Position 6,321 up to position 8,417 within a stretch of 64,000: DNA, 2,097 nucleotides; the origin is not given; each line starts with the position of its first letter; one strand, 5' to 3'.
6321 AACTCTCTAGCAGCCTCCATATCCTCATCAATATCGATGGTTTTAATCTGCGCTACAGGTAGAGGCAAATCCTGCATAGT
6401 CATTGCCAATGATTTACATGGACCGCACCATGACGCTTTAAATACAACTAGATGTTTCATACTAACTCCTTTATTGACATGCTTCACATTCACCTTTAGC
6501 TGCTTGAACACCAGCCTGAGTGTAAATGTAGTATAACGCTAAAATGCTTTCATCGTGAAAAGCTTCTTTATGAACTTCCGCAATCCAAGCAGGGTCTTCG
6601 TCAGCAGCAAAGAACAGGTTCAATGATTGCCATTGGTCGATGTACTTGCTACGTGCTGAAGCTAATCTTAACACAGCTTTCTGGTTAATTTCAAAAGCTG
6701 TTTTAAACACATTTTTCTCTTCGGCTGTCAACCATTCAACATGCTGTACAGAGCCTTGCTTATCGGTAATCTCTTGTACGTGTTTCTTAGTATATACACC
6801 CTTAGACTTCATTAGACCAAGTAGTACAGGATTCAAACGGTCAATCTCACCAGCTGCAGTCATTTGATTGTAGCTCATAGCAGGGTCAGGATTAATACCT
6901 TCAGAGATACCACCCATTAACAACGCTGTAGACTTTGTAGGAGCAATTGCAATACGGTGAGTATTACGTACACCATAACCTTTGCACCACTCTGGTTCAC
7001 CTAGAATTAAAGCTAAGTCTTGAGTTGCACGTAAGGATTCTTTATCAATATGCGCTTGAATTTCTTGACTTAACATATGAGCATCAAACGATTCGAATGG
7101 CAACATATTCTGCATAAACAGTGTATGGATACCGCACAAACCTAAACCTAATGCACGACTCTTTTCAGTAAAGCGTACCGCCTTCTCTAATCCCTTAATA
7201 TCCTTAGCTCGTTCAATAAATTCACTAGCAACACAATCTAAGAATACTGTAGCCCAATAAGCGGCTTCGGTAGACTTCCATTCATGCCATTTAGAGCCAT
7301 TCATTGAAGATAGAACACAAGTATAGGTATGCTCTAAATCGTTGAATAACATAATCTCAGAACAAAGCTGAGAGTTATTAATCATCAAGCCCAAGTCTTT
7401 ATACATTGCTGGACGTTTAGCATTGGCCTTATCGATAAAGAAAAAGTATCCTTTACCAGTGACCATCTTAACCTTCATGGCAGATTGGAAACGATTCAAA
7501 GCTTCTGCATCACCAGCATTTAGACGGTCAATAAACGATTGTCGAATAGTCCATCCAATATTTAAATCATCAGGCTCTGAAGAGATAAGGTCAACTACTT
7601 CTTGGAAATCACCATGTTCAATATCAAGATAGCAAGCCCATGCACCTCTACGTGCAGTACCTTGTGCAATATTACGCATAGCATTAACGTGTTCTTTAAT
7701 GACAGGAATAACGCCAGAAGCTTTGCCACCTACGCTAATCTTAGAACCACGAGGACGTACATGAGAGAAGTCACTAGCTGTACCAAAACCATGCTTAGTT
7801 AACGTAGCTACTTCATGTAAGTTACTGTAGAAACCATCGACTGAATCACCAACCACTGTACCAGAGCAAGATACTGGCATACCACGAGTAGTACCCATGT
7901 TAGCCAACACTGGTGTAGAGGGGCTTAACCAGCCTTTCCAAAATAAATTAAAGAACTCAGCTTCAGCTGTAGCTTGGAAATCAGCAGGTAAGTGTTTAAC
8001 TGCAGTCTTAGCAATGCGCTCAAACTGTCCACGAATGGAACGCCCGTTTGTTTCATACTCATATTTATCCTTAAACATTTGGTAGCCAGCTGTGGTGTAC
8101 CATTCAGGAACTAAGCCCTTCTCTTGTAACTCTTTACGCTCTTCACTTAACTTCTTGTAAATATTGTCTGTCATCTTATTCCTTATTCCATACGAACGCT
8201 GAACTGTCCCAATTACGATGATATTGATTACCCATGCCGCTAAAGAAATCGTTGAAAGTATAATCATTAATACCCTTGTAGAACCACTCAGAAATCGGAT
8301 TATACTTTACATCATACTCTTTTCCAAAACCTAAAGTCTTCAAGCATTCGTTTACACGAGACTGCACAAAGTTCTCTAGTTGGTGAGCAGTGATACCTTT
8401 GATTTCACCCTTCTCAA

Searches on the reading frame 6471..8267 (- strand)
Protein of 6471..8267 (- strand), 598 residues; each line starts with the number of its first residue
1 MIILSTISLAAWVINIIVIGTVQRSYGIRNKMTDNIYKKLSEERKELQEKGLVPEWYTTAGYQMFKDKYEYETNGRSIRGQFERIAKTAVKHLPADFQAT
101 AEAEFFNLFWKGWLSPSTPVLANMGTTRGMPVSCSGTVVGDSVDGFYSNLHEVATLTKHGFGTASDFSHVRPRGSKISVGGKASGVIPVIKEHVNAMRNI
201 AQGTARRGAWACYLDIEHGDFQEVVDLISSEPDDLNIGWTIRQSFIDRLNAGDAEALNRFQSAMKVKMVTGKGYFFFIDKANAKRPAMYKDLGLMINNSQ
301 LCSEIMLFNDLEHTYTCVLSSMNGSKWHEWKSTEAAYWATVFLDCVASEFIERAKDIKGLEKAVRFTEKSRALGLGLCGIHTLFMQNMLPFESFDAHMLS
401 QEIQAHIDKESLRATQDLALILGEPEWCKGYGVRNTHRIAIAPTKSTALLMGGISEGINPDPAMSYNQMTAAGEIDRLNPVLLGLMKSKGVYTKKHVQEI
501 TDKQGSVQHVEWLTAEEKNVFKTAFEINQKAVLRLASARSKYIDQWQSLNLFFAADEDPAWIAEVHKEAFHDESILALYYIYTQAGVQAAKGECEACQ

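Call 15: search_protein_families(library=phrogs, proteins=[window:6471-8267:-], max_evalue=0.00001)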
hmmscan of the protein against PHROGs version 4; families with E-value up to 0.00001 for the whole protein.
window:6471-8267:- (598 aa): 10 families
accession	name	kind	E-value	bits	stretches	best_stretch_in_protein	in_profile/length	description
phrog_30939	-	DNA, RNA and nucleotide metabolism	1.1e-157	527.6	1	29-598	385-977/977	ribonucleotide reductase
phrog_84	-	DNA, RNA and nucleotide metabolism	1.8e-134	451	1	31-598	167-795/975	ribonucleoside-diphosphate reductase large subunit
phrog_12229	-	DNA, RNA and nucleotide metabolism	5e-44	151.7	2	53-206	3-151/577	ribonucleotide reductase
phrog_3844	-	moron, auxiliary metabolic gene and host takeover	2.8e-39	136.3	2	428-598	307-450/451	NrdA-like aerobic NDP reductase large subunit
phrog_3987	-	DNA, RNA and nucleotide metabolism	6.4e-31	108.4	1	48-228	141-317/467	ribonucleotide reductase large subunit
phrog_29665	-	unknown function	6.5e-23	82.4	1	306-443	1-150/150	-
phrog_33412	-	unknown function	2.3e-19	70.6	1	474-583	13-122/140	-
phrog_6132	-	DNA, RNA and nucleotide metabolism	1.1e-11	45.6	1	61-203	144-288/530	ribonucleotide reductase large subunit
phrog_367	-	DNA, RNA and nucleotide metabolism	3.4e-09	36.4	0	302-560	388-626/701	ribonucleotide reductase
phrog_22953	-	DNA, RNA and nucleotide metabolism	4.6e-07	31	0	170-250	7-94/201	ribonucleotide reductase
